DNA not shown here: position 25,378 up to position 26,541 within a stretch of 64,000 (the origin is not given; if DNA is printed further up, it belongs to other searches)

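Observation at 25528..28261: umuC plus an unknown helical protein, divergent from a umuD-like S24 protein: an atypical damage-tolerance cassette in an actinobacterial backbone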

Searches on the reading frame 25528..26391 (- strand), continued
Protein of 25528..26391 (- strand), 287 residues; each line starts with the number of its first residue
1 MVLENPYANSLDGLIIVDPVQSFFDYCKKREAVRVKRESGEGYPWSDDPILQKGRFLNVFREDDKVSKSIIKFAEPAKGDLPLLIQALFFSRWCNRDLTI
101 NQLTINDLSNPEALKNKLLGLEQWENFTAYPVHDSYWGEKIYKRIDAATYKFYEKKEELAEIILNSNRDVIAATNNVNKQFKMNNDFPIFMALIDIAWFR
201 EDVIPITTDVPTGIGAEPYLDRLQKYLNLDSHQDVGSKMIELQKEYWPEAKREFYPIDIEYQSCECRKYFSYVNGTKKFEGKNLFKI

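Call 37: search_protein_families(library=pfam, alignment_id=A1, max_evalue=1)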
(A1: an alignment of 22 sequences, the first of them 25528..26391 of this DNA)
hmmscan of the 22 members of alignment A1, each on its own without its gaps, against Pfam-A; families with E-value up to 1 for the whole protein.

A. member 1, window:25528-26391:- (287 aa): 1 family
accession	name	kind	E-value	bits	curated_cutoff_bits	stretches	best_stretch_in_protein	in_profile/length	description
PF18723.6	HMUDK_hel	-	3.7e-17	63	25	2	20-72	4-56/281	5-hmdU DNA kinase, helical domain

B. families by the number of members that match (of 22 scanned): 18 families
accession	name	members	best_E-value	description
PF18723.6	HMUDK_hel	22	2.4e-48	5-hmdU DNA kinase, helical domain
PF13521.12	AAA_28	2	5.8e-25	AAA domain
PF13238.12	AAA_18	2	0.00075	AAA domain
PF09818.15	ABC_ATPase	1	0.0035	P-loop domain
PF00523.23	Fusion_gly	1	0.017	Fusion glycoprotein F0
PF08433.16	KTI12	1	0.023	Chromatin associated protein KTI12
PF02251.23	PA28_N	1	0.03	Proteasome activator PA28, N-terminal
PF03608.18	EII-GUT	1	0.063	PTS system enzyme II sorbitol-specific factor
PF20743.2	DUF5580_C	1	0.075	Family of unknown function (DUF5580) C-terminal domain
PF01074.27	Glyco_hydro_38N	1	0.08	Glycosyl hydrolases family 38 N-terminal domain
PF03668.21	RapZ-like_N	1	0.085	RapZ-like N-terminal domain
PF13671.12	AAA_33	1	0.085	AAA domain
PF05064.18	Nsp1_C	1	0.088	Nsp1-like C-terminal region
PF13555.12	AAA_29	1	0.16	P-loop containing region of AAA domain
PF01926.29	MMR_HSR1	1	0.17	50S ribosome-binding GTPase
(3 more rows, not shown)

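Call 47: predict_structure(alignment_id=A1)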
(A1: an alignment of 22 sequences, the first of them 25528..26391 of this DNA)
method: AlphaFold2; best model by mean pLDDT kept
length: 287 residues; sequences in the alignment: 22
mean_pLDDT: 94.8   pTM: 0.90
mean pLDDT of the five models: 94.8, 93.4, 93.4, 93.4, 92.8
residues with pLDDT >= 90: 258; 70-90: 26; 50-70: 1; < 50: 2
segments of 3 or more residues with pLDDT < 50: none
pLDDT, mean of each block of 10 residues (from residue 1): 77 96 98 97 96 95 95 98 98 96 98 97 89 86 95 97 97 95 91 96 96 95 98 98 98 97 97 94 85
secondary structure, 60 per line:
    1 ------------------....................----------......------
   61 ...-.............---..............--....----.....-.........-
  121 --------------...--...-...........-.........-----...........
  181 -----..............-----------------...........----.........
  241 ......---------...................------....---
elements in order: H19-38 H49-53 H65-77 H81-94 H97-100 H105-109 H111-119 E135-137 E140-142 H144-154 H156-164 H170-180 H186-199 H217-227 H232-246 H256-274

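Call 49: fold_search(model_id=the predicted structure, library=pdb)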
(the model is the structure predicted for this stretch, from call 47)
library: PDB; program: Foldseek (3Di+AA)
matches with E <= 10: 375; with E <= 0.001: 0
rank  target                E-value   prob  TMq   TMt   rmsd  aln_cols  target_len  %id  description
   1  4z31_A                5.1e-01  0.05  0.11  0.11  20.1       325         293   12  Crystal structure of the RC3H2 ROQ domain in complex with stem-loop and double-stranded forms of RNA (released 2015-10-14)
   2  8oyy_A                8.9e-01  0.06  0.12  0.14  17.5       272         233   10  De novo designed soluble GPCR-like fold GLF_32 (released 2023-10-18)
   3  4z31_B                8.9e-01  0.03  0.10  0.10  20.4       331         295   12  Crystal structure of the RC3H2 ROQ domain in complex with stem-loop and double-stranded forms of RNA (released 2015-10-14)
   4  8oyy_B                1.2e+00  0.07  0.16  0.18  15.9       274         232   10  De novo designed soluble GPCR-like fold GLF_32 (released 2023-10-18)
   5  1zxj_B                1.2e+00  0.06  0.10  0.14  16.3       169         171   14  Crystal structure of the hypthetical Mycoplasma protein, MPN555 (released 2005-07-26)
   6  7y12_R                1.2e+00  0.06  0.15  0.16  18.6       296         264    8  Cryo-EM structure of MrgD-Gi complex with beta-alanine (released 2022-07-20)
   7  6gn8_B                1.4e+00  0.05  0.14  0.14  17.6       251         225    9  Exoenzyme S from Pseudomonas aeruginosa in complex with human 14-3-3 protein beta, trimeric crystal form (released 2018-09-26)
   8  3an3_A                1.4e+00  0.02  0.11  0.11  23.3       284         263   14  Human PPAR gamma ligand binding domain in complex with a gamma selective agonist MO3S (released 2011-07-27)
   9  5wfx_B                1.5e+00  0.04  0.12  0.14  17.6       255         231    9  Structural basis for the interaction of 14-3-3beta with Tricarboxylic Acid Cycle intermediate Malate (released 2018-05-16)
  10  3i0w_A                1.7e+00  0.08  0.20  0.20  12.9       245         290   12  Crystal structure of Clostridium acetobutylicum 8-oxoguanine glycosylase/lyase in complex with dsDNA containing cytosi (released 2009-09-29)
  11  9k8a_A                1.7e+00  0.06  0.15  0.17  16.4       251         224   14  Cryo-EM structure of designed zinc-induced tetrahedron Cage-t32-Zn1-HEHE-34 (released 2025-10-29)
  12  7uk3                  1.8e+00  0.08  0.22  0.21  16.1       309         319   10  Crystal structure of queuine salvage enzyme DUF2419, wild-type (non-His6x tagged) (released 2022-12-21)
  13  9gvt_A                1.9e+00  0.02  0.10  0.11  23.1       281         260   14  Human PPAR-gamma ligand binding domain in complex with AK176_D (released 2025-10-08)
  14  3ixf_A                2.0e+00  0.06  0.13  0.20  14.6       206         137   10  Crystal Structure of Dehaloperoxidase B at 1.58 and Structural Characterization of the AB Dimer from Amphitrite ornata (released 2010-05-19)
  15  8b94_B                2.0e+00  0.03  0.14  0.16  22.9       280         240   14  Crystal structure of PPARG and NCOR2 with BAY-5516, an inverse agonist (released 2022-12-28)
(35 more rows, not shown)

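Call 51: fold_search(model_id=the predicted structure, library=viral)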
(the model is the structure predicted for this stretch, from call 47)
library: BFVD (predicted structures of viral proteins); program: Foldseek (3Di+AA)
matches with E <= 10: 180; with E <= 0.001: 7
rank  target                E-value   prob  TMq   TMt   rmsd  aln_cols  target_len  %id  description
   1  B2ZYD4                9.2e-07  1.00  0.72  0.60   4.3       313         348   16  5-hmdU DNA kinase helical domain-containing protein [Ralstonia phage phiRSL1]
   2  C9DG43                1.6e-06  1.00  0.61  0.53   9.0       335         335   18  5-hmdU DNA kinase helical domain-containing protein [Delftia phage PhiW-14]
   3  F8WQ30                2.5e-06  1.00  0.69  0.33   6.1       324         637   18  5-hmdU DNA kinase [Bacillus phage SP10]
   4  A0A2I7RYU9            4.7e-06  1.00  0.67  0.50   6.8       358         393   14  (no name in the UniProt tables at hand)
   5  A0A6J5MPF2            2.1e-05  1.00  0.61  0.58   6.7       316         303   14  Uncharacterized protein [uncultured Caudovirales phage]
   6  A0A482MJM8            3.4e-05  1.00  0.65  0.59   5.1       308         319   17  5-hmdU DNA kinase helical domain-containing protein [Nodularia phage vB_NspS-kac68v161]
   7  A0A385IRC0            4.5e-04  1.00  0.63  0.57   6.0       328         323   14  (no name in the UniProt tables at hand)
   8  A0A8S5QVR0            2.6e-03  1.00  0.57  0.56   7.0       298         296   14  Pplase1 alpha-glutamyl/putrescinyl thymine pyrophosphorylase clade 1 [Siphoviridae sp. ctzSN25]
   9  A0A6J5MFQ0            5.5e-03  1.00  0.56  0.43   5.9       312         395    9  Uncharacterized protein [uncultured Caudovirales phage]
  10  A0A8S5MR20            5.5e-03  1.00  0.58  0.42   6.3       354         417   14  Pplase1 alpha-glutamyl/putrescinyl thymine pyrophosphorylase clade 1 [Myoviridae sp. ctOAa14]
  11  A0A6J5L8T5            2.4e-02  1.00  0.62  0.49   4.9       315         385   10  Amino acid:DNA transferase domain-containing protein [uncultured Caudovirales phage]
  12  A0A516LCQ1            1.9e-01  0.92  0.45  0.44   7.1       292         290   13  (no name in the UniProt tables at hand)
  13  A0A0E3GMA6            6.2e-01  0.54  0.37  0.38   8.8       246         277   14  (no name in the UniProt tables at hand)
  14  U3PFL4                6.8e-01  0.09  0.17  0.07  18.4       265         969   10  Polyprotein (Fragment) [Tulip breaking virus]
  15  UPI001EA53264         6.8e-01  0.07  0.12  0.06  18.5       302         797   10  (no name look-up for this kind of identifier)
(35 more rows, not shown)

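Call 54: find_encoding_contigs(protein=P0121, flank=6000, max_places=3)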
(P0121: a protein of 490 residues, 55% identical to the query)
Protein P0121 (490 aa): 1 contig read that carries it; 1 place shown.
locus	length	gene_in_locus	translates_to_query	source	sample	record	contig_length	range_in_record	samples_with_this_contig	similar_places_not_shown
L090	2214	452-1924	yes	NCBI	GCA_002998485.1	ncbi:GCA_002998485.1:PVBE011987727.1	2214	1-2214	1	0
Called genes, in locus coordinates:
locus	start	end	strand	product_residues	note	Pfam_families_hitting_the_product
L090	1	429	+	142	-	?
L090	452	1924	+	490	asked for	PF18723:HMUDK_hel, PF13521:AAA_28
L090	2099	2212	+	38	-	?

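Call 55: find_encoding_contigs(protein=P0123, flank=6000, max_places=3)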
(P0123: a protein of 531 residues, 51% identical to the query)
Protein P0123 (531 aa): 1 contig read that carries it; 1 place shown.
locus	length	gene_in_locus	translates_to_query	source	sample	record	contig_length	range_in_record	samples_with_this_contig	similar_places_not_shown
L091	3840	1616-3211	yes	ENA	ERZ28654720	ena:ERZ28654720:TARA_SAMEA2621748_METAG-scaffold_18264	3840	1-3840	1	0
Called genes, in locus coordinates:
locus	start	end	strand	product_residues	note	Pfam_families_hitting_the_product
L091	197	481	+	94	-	-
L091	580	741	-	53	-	-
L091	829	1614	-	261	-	-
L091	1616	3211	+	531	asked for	PF18723:HMUDK_hel, PF13521:AAA_28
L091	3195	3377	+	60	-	-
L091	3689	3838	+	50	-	?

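Call 56: search_dna_similar(query=window:25528-26391:-, collection=phages, mode=protein, max_evalue=0.001, max_rows=30)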
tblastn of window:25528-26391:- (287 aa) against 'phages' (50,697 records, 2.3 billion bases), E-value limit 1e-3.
Records with a match: 71; places in all: 71; records where one place covers at least 80% of the query: 14.
Best place of each record, by identity: <60% 71.
By first word of the organism name: Pseudomonas 58; Bordetella 9; Stenotrophomonas 2; Alphaproteobacteria 1; Sphaerotilus 1.
By host as written in the record: Pseudomonas aeruginosa 22; Pseudomonas aeruginosa PAO1 19; Bordetella bronchiseptica ATCC 10580 9; - 5; Pseudomonas sp. 4; Pseudomonas aeruginosa PA14 4; Stenotrophomonas maltophilia 2; Pseudomonas aeruginosa strain PAO9505 2; and 4 more.
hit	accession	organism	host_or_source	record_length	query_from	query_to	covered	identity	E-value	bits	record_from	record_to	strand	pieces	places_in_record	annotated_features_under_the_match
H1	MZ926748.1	Pseudomonas phage AIIMS-Plu-RaNi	Pseudomonas luteola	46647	16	270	89%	26.7%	7e-6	53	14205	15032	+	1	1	hypothetical protein (x2)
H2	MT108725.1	Pseudomonas phage Epa5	Pseudomonas sp.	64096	22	269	86%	27.5%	2e-10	67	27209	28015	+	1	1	none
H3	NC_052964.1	Pseudomonas phage Epa5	Pseudomonas sp.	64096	22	269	86%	27.5%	2e-10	67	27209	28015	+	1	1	none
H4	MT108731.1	Pseudomonas phage Epa43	Pseudomonas sp.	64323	22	269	86%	27.4%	7e-11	68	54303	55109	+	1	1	none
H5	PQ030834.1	Pseudomonas phage phiW8-1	Pseudomonas aeruginosa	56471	23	269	86%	27.3%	6e-8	59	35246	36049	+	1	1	record has no annotation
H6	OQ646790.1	Pseudomonas phage PA_LZ03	Pseudomonas aeruginosa PA14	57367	23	269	86%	26.9%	3e-7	57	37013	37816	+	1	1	hypothetical protein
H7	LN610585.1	Pseudomonas phage vB_PaeS_PAO1_Ab20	Pseudomonas aeruginosa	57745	23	269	86%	26.9%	3e-7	57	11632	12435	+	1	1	record has no annotation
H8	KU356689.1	Pseudomonas phage ZC01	Pseudomonas aeruginosa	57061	23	269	86%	26.9%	4e-7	57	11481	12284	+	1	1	hypothetical protein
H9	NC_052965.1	Pseudomonas phage ZC01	Pseudomonas aeruginosa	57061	23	269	86%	26.9%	4e-7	57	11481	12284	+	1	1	hypothetical protein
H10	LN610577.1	Pseudomonas phage vB_PaeS_PAO1_Ab18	Pseudomonas aeruginosa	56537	23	269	86%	26.9%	9e-7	56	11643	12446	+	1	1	ORF13: hypothetical protein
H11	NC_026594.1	Pseudomonas phage vB_PaeS_PAO1_Ab18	Pseudomonas aeruginosa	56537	23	269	86%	26.9%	9e-7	56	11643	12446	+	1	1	ORF13: hypothetical protein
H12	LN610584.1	Pseudomonas phage vB_PaeS_PAO1_Ab19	Pseudomonas aeruginosa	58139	23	269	86%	26.9%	9e-7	56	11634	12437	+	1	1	record has no annotation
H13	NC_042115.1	Pseudomonas phage vB_PaeS_PAO1_Ab19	Pseudomonas aeruginosa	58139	23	269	86%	26.9%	9e-7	56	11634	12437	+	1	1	hypothetical protein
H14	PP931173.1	Pseudomonas phage PAKlein3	Pseudomonas aeruginosa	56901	23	269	86%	26.6%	2e-6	55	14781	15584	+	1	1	terminase small subunit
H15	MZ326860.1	Stenotrophomonas phage Sonora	Stenotrophomonas maltophilia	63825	20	165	51%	31.5%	6e-8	59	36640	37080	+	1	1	alpha-glutamyl/putrescinyl thymine pyrophosphorylase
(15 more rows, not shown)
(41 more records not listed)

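Call 57: get_annotated_region(hit=H11, flank=5000)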
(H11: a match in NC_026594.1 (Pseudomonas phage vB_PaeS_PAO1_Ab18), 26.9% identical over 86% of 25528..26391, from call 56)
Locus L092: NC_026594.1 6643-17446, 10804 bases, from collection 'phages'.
description: Pseudomonas phage vB_PaeS_PAO1_Ab18, complete genome.
organism: Pseudomonas phage vB_PaeS_PAO1_Ab18 (NCBI taxid 1548905)
taxonomy: Viruses; Duplodnaviria; Heunggongvirae; Uroviricota; Caudoviricetes; Mesyanzhinovviridae; Bradleyvirinae; Abidjanvirus; Pseudomonas virus Ab18
host: Pseudomonas aeruginosa; source: sewage water sample; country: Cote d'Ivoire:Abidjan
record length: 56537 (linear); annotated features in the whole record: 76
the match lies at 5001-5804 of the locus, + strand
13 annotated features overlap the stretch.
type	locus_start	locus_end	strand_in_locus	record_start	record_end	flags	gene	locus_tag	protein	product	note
CDS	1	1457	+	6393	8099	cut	ORF07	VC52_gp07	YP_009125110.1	ribonucleotide reductase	-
CDS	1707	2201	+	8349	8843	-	ORF08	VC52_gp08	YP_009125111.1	hypothetical protein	-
CDS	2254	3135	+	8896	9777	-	ORF09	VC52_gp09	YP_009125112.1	hypothetical protein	-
CDS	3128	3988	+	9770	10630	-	ORF10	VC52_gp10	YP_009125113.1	hypothetical protein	-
CDS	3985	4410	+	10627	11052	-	ORF11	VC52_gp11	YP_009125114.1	acetyltransferase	-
CDS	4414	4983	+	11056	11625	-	ORF12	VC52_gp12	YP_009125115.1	terminase small subunit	-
CDS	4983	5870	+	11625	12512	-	ORF13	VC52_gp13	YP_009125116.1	hypothetical protein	-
CDS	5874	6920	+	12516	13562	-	ORF14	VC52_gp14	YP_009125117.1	thymidylate synthase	-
CDS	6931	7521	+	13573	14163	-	ORF15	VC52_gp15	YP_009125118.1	hypothetical protein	-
CDS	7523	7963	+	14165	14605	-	ORF16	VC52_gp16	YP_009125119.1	hypothetical protein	-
CDS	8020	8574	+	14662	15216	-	ORF17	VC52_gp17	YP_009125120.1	hypothetical protein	-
CDS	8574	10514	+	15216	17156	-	ORF18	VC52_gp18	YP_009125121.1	putative DNA polymerase I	-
CDS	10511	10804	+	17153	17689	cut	ORF19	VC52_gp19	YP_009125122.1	deoxycytidinylate deaminase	-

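Call 77: find_related_loci(query=A2, collection=viral_contigs, flank=6000)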
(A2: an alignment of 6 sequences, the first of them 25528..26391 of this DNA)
Query A2 (287 aa) in viral_contigs; peptide patterns used: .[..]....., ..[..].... (x = any residue, [..] = any of these).
176 stretches matched a pattern; 55 encode a relative of the query (tblastn E <= 1e-3); 55 distinct loci.
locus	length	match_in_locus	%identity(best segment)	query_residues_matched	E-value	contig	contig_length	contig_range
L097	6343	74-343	42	21-110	1e-17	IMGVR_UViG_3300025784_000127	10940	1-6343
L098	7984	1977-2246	42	21-110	2e-17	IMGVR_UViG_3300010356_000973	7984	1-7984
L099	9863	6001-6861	27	15-284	4e-16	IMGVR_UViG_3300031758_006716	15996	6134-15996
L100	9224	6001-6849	28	22-269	1e-15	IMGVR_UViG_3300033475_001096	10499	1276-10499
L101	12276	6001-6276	41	15-107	4e-14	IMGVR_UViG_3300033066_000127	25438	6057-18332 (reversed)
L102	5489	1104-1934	24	20-277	5e-14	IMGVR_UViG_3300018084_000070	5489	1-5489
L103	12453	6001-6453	30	13-160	8e-14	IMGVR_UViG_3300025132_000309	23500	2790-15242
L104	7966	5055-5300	39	20-101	1e-13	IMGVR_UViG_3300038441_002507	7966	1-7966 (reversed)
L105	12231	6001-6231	41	20-96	3e-13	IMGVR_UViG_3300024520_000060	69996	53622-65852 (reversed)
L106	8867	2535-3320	25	20-269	4e-13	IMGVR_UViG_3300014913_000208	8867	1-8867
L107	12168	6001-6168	54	17-72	2e-12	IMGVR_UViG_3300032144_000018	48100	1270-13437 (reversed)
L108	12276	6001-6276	37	13-103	5e-12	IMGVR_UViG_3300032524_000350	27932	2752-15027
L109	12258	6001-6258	40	15-99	2e-11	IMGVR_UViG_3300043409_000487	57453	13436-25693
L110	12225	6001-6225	41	22-96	2e-11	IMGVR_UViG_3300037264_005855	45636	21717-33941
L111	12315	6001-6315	34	20-115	5e-11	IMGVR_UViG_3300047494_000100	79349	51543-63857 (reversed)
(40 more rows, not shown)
